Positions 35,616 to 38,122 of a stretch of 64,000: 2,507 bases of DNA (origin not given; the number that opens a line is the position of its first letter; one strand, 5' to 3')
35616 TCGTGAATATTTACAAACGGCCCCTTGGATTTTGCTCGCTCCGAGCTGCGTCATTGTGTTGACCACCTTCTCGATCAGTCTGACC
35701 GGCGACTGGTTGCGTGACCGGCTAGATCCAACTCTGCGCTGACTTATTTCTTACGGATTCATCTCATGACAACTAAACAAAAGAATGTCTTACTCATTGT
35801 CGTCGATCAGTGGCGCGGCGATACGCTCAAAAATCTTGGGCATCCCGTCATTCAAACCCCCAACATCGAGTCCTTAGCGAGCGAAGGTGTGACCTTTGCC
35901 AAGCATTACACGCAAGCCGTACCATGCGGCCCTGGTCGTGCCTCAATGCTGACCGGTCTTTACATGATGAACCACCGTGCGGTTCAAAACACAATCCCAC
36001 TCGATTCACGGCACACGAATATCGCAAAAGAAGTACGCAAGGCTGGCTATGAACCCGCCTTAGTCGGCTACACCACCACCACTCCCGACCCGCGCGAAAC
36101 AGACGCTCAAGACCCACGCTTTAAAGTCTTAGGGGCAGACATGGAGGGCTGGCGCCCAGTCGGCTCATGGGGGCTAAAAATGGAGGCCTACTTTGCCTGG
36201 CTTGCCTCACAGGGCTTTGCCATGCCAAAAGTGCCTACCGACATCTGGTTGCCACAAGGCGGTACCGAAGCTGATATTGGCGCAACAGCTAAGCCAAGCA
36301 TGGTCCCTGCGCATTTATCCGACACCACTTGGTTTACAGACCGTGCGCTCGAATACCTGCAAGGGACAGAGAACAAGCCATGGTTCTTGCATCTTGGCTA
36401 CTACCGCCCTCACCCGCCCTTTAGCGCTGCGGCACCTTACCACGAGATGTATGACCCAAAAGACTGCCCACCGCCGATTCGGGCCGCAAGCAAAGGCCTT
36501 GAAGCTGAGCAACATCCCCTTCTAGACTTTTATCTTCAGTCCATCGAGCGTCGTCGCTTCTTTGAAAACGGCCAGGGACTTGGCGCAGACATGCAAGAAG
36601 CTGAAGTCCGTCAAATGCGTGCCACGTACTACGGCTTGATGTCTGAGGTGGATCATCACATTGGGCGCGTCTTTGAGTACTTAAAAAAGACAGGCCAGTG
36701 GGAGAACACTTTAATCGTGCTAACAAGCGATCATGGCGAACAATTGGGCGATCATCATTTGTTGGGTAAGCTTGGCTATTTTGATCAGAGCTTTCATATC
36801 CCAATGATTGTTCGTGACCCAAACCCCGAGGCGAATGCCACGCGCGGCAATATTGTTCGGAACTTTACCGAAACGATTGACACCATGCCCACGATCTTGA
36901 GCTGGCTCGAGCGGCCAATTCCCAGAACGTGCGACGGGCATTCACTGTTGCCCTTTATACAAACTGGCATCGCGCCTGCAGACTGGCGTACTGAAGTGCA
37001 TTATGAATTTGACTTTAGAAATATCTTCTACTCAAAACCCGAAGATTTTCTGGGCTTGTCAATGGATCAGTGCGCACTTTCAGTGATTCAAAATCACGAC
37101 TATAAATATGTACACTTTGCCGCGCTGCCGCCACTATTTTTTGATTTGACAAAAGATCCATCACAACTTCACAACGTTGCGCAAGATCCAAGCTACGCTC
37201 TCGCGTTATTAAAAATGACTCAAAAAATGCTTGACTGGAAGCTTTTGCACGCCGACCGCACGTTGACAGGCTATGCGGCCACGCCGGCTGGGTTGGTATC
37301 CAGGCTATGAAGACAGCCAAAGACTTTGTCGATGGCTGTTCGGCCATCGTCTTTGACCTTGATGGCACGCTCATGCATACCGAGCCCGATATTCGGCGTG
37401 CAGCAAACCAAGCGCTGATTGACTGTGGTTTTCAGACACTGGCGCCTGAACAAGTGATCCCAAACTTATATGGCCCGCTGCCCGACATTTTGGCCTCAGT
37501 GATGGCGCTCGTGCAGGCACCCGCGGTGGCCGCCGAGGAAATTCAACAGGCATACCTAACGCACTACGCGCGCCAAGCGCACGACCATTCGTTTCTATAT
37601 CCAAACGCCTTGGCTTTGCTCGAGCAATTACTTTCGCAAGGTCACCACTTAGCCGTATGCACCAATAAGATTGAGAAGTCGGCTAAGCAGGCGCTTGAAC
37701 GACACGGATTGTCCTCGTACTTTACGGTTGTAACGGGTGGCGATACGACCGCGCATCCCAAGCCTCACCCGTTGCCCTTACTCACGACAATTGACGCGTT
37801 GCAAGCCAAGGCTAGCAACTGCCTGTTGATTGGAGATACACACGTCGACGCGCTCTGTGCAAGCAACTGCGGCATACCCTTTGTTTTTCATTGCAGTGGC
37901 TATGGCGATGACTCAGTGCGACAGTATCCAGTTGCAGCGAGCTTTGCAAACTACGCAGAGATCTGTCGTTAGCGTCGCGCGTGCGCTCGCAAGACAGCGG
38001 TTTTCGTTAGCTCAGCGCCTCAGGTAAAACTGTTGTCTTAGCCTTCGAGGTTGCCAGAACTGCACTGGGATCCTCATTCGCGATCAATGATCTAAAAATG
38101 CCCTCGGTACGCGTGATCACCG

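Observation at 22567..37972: Candidate phosphonate-ESTER salvage system: C-P lyase + PhnZ + AccA-like importer + phosphonate monoester hydrolase, without phnCDE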

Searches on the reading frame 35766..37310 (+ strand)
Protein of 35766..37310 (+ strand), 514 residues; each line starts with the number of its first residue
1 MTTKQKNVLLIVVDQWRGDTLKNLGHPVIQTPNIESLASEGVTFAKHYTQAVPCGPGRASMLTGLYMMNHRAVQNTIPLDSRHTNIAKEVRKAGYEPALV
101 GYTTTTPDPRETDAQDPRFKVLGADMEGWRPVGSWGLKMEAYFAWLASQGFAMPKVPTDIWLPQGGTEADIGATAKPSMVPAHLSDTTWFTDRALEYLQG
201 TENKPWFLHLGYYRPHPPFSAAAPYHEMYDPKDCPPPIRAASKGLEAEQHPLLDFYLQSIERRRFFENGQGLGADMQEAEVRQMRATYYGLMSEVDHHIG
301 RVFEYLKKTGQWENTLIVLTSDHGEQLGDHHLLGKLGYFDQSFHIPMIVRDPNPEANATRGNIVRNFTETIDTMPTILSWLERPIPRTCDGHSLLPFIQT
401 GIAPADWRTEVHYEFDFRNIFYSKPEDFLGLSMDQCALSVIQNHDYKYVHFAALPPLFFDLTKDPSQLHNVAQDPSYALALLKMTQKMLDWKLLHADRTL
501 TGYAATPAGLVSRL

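Call 4: search_protein_families(library=pfam, proteins=[window:35766-37310:+])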
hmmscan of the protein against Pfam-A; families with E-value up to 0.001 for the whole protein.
window:35766-37310:+ (514 aa): 4 families
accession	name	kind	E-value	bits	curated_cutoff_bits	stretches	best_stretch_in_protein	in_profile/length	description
PF00884.28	Sulfatase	-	1.6e-56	192.3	25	1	6-381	1-299/301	Sulfatase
PF01663.27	Phosphodiest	-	7.7e-16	59.1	23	2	8-77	1-67/342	Type I phosphodiesterase / nucleotide pyrophosphatase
PF16347.10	SGSH_C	-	2.5e-15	57.4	29.3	1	328-490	1-150/154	N-sulphoglucosamine sulphohydrolase, C-terminal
PF02995.22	DUF229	-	0.00051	19.3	25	1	284-340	302-357/496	Protein of unknown function (DUF229)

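Call 6: search_protein_families(library=ncbifam, proteins=[window:35766-37310:+])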
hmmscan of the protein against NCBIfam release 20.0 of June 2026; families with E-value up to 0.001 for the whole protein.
window:35766-37310:+ (514 aa): 9 families
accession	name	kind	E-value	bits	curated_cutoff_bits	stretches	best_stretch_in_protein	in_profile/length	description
NF045661.1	HdlasePehA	equivalog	1.8e-279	927.5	900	1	4-513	1-506/506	phosphoric/sulfuric ester hydrolase PehA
NF010322.0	PRK13759.1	equivalog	6e-76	255.9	481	1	3-490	4-455/486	arylsulfatase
TIGR03417.1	chol_sulfatase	equivalog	1.5e-50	172.6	433.45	2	197-493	176-442/500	choline-sulfatase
NF052527.1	Mn_arylsulf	exception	6.1e-43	147.4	850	1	5-491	1-451/479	manganese-dependent arylsulfatase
NF038282.1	LapC_YejM_PbgA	exception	3e-10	39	825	1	275-379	401-498/584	LPS biosynthesis-modulating metalloenzyme YejM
NF033862.2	polymyxin_MCR10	exception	0.00027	19.8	1250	1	261-348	391-480/539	MCR-10 family phosphoethanolamine--lipid A transferase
NF033836.1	polymyxin_MCR9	exception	0.00028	19.7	1240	1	256-349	385-481/539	MCR-9 family phosphoethanolamine--lipid A transferase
NF053859.1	polymyxin_MCR13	exception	0.00046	19.2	1250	1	255-349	384-481/541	MCR-13 family phosphoethanolamine--lipid A transferase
NF038075.1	fam_STM4013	hypoth_equivalog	0.001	18.6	250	0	290-334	202-243/261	STM4013/SEN3800 family hydrolase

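Call 51: search_solved_structures(query=window:35766-37310:+, max_evalue=1e-40, show_alignments=2)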
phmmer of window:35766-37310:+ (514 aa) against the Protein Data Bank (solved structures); distinct sequences matched with E-value up to 1e-40: 6.
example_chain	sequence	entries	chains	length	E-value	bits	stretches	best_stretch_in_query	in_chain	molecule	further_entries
2vqr_A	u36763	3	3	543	4.9e-213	711.8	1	3-513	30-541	PUTATIVE SULFATASE | Multifunctional alkaline phosphatase superfamily protein pRL90232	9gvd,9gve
2w8s_A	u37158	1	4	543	2.7e-207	692.8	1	4-513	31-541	PHOSPHONATE MONOESTER HYDROLASE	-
4uph_A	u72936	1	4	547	2e-129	435.8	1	4-513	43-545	SULFATASE (SULFURIC ESTER HYDROLASE) PROTEIN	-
4upk_A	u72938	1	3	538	1.7e-105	356.9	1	4-508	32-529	PHOSPHONATE MONOESTER HYDROLASE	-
4upi_A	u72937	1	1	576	1.9e-71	244.6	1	3-492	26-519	SULFATASE FAMILY PROTEIN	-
4upl_A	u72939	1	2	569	2.6e-66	227.6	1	175-500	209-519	SULFATASE FAMILY PROTEIN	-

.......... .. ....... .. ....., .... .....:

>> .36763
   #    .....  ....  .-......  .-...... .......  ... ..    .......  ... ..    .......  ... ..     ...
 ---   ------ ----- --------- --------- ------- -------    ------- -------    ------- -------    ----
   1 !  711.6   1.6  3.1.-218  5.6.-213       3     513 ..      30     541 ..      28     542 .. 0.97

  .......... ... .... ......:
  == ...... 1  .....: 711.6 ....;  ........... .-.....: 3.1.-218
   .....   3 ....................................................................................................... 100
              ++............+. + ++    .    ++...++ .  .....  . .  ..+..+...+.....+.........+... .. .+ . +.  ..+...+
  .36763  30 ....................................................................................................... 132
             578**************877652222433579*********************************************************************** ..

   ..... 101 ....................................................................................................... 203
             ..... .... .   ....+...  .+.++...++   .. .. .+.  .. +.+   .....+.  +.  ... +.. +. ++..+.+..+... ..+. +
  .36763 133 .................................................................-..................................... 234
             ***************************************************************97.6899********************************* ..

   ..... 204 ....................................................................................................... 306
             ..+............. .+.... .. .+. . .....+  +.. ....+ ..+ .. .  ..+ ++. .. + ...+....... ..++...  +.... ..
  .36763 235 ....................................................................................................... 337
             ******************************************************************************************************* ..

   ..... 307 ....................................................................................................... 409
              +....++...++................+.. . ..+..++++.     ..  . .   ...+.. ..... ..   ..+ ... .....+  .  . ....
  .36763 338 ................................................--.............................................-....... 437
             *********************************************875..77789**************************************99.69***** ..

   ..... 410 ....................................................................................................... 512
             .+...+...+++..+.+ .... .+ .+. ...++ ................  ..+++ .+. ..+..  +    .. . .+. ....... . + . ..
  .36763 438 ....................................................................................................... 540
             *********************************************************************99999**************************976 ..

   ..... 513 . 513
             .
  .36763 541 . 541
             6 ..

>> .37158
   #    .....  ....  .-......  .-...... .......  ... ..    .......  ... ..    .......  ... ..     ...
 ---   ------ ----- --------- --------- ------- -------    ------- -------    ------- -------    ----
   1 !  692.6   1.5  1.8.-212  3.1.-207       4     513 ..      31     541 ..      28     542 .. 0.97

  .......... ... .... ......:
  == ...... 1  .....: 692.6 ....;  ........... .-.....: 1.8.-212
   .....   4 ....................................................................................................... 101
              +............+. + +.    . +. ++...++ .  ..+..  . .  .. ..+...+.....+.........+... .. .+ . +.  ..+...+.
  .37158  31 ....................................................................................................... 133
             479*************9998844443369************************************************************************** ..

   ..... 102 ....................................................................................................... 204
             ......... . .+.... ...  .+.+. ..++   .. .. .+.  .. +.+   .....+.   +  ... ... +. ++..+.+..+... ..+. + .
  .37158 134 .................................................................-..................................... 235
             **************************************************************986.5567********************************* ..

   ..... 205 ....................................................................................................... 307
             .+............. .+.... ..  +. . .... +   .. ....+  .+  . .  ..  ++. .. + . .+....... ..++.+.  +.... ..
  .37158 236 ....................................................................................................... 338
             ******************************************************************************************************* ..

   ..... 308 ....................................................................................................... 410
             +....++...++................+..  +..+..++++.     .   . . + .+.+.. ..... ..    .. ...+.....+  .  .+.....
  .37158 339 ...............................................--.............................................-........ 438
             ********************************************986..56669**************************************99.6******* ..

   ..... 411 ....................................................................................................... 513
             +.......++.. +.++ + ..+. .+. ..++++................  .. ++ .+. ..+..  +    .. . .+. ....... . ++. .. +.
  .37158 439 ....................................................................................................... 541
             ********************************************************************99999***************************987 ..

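Call 64: find_homologous_proteins(query=window:35766-37310:+, max_evalue=1e-60)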
Query window:35766-37310:+ (514 aa): 3856 proteins with E <= 1e-60 among 8000 candidates; the best 120 are listed.
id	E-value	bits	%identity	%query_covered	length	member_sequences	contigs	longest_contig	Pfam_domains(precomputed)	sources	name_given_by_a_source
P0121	0.0e+0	1147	94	100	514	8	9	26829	PF01663.28,PF16347.11,PF00884.29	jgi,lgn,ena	jgi:arylsulfatase A-like enzyme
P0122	0.0e+0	1113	90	100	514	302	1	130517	PF01663.28,PF16347.11,PF00884.29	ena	-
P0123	0.0e+0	1034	92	91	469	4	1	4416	PF01663.28,PF16347.11,PF00884.29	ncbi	ncbi:MAG: alkaline phosphatase family protein, partial [Zwartia sp.]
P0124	0.0e+0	1028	83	100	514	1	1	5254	PF01663.28,PF16347.11,PF00884.29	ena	-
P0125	0.0e+0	1011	82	99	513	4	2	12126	PF01663.28,PF16347.11,PF00884.29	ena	-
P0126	5.4e-298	1007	81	100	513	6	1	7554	PF01663.28,PF16347.11,PF00884.29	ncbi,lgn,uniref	ncbi:phosphoric/sulfuric ester hydrolase PehA [Pollutimonas bauzanensis]|uniref:phosphoric/sulfuric 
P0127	2.0e-295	999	82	99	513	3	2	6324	PF01663.28,PF16347.11,PF00884.29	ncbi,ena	-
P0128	1.8e-294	995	80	100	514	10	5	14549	PF01663.28,PF16347.11,PF00884.29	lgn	-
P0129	1.9e-293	992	80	100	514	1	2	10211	PF01663.28,PF16347.11,PF00884.29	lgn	-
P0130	2.0e-293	992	80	100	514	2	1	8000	PF01663.28,PF16347.11,PF00884.29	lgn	-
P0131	4.2e-293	991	79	100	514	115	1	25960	PF01663.28,PF16347.11,PF00884.29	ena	-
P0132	7.8e-292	987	78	100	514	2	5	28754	PF01663.28,PF16347.11,PF00884.29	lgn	-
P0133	8.1e-291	983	78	100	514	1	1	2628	PF01663.28,PF16347.11,PF00884.29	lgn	-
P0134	1.9e-290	982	78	100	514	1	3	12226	PF01663.28,PF16347.11,PF00884.29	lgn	-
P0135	3.0e-290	982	80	100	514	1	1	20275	PF01663.28,PF16347.11,PF00884.29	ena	-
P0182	7.8e-256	868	69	99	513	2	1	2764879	PF01663.28,PF16347.11,PF00884.29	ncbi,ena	-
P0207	6.7e-238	809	65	100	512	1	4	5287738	PF01663.28,PF16347.11,PF00884.29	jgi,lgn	-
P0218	2.6e-234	797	66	99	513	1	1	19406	PF01663.28,PF16347.11,PF00884.29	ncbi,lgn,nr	ncbi:MAG TPA: alkaline phosphatase family protein [Candidatus Cybelea sp.]|nr:alkaline phosphatase f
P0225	5.1e-232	789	65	99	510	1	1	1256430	PF01663.28,PF16347.11,PF00884.29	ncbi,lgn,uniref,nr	ncbi:Arylsulfatase A [Enhydrobacter aerosaccus]|uniref:Arylsulfatase A n=1 Tax=Enhydrobacter aerosac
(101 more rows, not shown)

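Call 65: find_encoding_contigs(protein=P0207, flank=9000, max_places=1)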
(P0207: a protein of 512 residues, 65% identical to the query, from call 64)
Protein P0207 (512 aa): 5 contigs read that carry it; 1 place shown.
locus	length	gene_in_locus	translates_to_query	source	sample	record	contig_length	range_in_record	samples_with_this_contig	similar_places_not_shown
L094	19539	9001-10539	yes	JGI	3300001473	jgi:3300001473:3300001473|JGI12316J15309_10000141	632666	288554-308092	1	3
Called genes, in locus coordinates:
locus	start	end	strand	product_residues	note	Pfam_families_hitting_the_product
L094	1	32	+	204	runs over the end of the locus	PF00163:Ribosomal_S4, PF01479:S4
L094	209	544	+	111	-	-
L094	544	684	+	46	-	-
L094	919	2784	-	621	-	PF00920:ILVD_EDD_N, PF24877:ILV_EDD_C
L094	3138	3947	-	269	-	PF01073:3Beta_HSD, PF01370:Epimerase, PF02719:Polysacc_synt_2 (faint), PF13460:NAD_binding_10, PF16363:GDP_Man_Dehyd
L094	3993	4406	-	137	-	PF12680:SnoaL_2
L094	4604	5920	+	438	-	PF01547:SBP_bac_1, PF13416:SBP_bac_8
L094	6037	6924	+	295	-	PF00528:BPD_transp_1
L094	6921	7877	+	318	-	PF00528:BPD_transp_1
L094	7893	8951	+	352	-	PF00005:ABC_tran, PF13304:AAA_21 (faint), PF03459:TOBE (faint), PF17912:OB_MalK, PF08402:TOBE_2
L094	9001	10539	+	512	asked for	PF00884:Sulfatase, PF01663:Phosphodiest (weak), PF16347:SGSH_C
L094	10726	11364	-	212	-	PF08327:AHSA1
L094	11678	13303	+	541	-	PF00501:AMP-binding, PF13193:AMP-binding_C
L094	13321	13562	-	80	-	-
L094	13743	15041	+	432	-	PF12867:DinB_2, PF03781:FGE-sulfatase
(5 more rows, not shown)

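Call 66: find_encoding_contigs(protein=P0225, flank=9000, max_places=1)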
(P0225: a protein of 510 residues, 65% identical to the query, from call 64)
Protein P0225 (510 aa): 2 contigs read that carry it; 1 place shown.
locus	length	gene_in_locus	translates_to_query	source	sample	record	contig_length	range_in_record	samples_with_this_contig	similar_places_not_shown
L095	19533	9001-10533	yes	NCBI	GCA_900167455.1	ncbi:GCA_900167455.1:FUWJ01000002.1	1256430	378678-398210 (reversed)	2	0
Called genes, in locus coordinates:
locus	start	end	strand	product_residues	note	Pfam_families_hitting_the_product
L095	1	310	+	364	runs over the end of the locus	PF01070:FMN_dh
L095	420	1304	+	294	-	-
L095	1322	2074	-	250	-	PF00106:adh_short, PF08659:KR (weak), PF13561:adh_short_C2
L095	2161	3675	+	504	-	PF16655:PhoD_N, PF09423:PhoD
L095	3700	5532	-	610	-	PF01425:Amidase, PF21986:AH_C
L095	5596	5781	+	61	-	PF13318:AtzG-like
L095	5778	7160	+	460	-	PF01425:Amidase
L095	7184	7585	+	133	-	PF11533:AtzH-like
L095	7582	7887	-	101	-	PF07045:DUF1330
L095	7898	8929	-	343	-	PF00389:2-Hacid_dh, PF02826:2-Hacid_dh_C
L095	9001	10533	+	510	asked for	PF00884:Sulfatase, PF01663:Phosphodiest (faint), PF16347:SGSH_C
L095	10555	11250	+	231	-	PF12391:PCDO_beta_N (weak), PF00775:Dioxygenase_C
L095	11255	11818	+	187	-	PF00775:Dioxygenase_C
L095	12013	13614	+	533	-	PF00496:SBP_bac_5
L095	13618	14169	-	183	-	PF03449:GreA_GreB_N, PF01272:GreA_GreB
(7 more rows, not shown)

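Call 67: find_encoding_contigs(protein=P0218, flank=9000, max_places=1)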
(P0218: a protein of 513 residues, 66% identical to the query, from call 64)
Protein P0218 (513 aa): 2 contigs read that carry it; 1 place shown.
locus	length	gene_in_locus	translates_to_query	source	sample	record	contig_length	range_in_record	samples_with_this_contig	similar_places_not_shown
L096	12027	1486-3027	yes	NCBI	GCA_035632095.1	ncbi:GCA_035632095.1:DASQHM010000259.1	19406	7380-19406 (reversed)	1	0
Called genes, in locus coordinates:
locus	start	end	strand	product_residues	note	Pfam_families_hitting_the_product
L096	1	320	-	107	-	?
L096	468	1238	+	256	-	PF00378:ECH_1, PF16113:ECH_2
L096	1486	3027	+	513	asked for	PF00884:Sulfatase, PF01663:Phosphodiest (weak), PF16347:SGSH_C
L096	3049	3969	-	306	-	-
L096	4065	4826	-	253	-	PF03328:HpcH_HpaI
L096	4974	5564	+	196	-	PF00881:Nitroreductase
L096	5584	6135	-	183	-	PF01427:Peptidase_M15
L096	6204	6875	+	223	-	PF00814:TsaD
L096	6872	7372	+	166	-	PF00583:Acetyltransf_1, PF13673:Acetyltransf_10, PF13508:Acetyltransf_7, PF08445:FR47 (weak)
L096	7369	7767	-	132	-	PF00072:Response_reg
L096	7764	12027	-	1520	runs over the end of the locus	PF01590:GAF, PF13185:GAF_2, PF01590:GAF, PF13185:GAF_2, PF13492:GAF_3, PF01590:GAF, PF13185:GAF_2, PF13492:GAF_3, +14 more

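Call 68: find_encoding_contigs(protein=P0182, flank=9000, max_places=1)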
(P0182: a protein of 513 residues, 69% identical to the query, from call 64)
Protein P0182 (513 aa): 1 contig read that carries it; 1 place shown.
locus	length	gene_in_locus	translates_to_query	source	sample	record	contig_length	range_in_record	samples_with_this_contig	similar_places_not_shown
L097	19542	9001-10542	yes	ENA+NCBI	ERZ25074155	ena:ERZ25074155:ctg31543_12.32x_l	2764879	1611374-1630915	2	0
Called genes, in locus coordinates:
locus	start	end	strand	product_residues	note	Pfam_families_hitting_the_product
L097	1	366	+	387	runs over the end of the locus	PF02749:QRPTase_N (weak)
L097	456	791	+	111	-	PF13817:DDE_Tnp_IS66_C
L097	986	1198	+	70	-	-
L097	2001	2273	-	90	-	-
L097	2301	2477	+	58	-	-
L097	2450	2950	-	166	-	-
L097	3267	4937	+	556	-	PF00496:SBP_bac_5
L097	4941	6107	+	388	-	PF00005:ABC_tran, PF08352:oligo_HPY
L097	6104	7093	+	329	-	PF00005:ABC_tran, PF08352:oligo_HPY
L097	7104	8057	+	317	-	PF19300:BPD_transp_1_N, PF00528:BPD_transp_1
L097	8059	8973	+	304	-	PF12911:OppC_N (weak), PF00528:BPD_transp_1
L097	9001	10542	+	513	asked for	PF00884:Sulfatase, PF01663:Phosphodiest (weak), PF16347:SGSH_C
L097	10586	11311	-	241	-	PF00392:GntR, PF07729:FCD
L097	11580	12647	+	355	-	PF00180:Iso_dh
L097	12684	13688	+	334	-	PF03480:DctP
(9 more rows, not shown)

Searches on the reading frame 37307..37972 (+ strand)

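Call 4: search_protein_families(library=pfam, proteins=[window:37307-37972:+])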
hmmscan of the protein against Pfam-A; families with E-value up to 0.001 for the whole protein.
window:37307-37972:+ (221 aa): 6 families
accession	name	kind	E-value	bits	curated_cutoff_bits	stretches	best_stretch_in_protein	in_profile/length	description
PF13419.12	HAD_2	-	3.6e-35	122.1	23.8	1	14-193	1-176/178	Haloacid dehalogenase-like hydrolase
PF00702.32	Hydrolase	-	5.3e-25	89.4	26.4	1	13-189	3-191/191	haloacid dehalogenase-like hydrolase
PF12710.13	HAD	-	1.8e-13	51.8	27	1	14-185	1-188/189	haloacid dehalogenase-like hydrolase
PF13242.12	Hydrolase_like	-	2.1e-06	28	22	1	152-202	4-55/75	HAD-hyrolase-like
PF13344.12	Hydrolase_6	-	0.00042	20.7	27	0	97-132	15-50/101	Haloacid dehalogenase-like hydrolase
PF08282.18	Hydrolase_3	-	0.00047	20.4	20.9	0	14-38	1-25/255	haloacid dehalogenase-like hydrolase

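Call 12: search_protein_families(library=ncbifam, proteins=[window:37307-37972:+], max_evalue=1e-10)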
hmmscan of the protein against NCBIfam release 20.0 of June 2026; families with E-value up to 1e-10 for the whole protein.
window:37307-37972:+ (221 aa): 17 families
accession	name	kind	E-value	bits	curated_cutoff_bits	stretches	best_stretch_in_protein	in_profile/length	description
TIGR01449.2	PGP_bact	equivalog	1.7e-43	148.7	180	1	14-213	1-203/213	phosphoglycolate phosphatase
NF009695.0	PRK13222.1-2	equivalog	7.2e-38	130.3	225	1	12-202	7-200/226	phosphoglycolate phosphatase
NF009697.0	PRK13222.1-4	equivalog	6.9e-27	94.3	327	1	11-199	7-197/232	phosphoglycolate phosphatase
NF009700.0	PRK13226.1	equivalog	2.5e-25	89.5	342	1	12-201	13-200/229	phosphoglycolate phosphatase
NF009804.0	PRK13288.1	equivalog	6.1e-25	88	218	1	12-189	4-175/215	pyrophosphatase PpaX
NF009694.0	PRK13222.1-1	equivalog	7.8e-21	74.5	415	1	82-199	97-214/252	phosphoglycolate phosphatase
NF009698.0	PRK13223.1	equivalog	9.8e-20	70.8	466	1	14-200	16-205/272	phosphoglycolate phosphatase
NF009696.0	PRK13222.1-3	equivalog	9.8e-17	61.4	359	1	12-187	4-178/223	N-acetylmuramic acid 6-phosphate phosphatase MupP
TIGR02009.1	PGMB-YQAB-SF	subfamily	2.6e-16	60.4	153.35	1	12-180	2-171/186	beta-phosphoglucomutase family hydrolase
TIGR01454.1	AHBA_synth_RP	hypoth_equivalog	2.7e-15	56.6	246.65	1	14-202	1-181/205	AHBA synthesis associated protein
TIGR02253.1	CTE7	subfamily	3.6e-15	56.3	169.75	1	13-192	4-191/221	TIGR02253 family HAD-type hydrolase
TIGR01662.1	HAD-SF-IIIA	subfamily_domain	1.5e-11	44.6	44.6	0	89-193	18-136/141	HAD-IIIA family hydrolase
TIGR02254.1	YjjG_YfnB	equivalog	2.7e-11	43.4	159.9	0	84-198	85-199/223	YjjG family noncanonical pyrimidine nucleotidase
TIGR01548.1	HAD-SF-IA-hyp1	hypoth_equivalog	4.8e-11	42.6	140.2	0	103-186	113-195/197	TIGR01548 family HAD-type hydrolase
TIGR01509.1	HAD-SF-IA-v3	subfamily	5.4e-11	42.9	29.4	0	75-193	43-152/154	HAD-IA family hydrolase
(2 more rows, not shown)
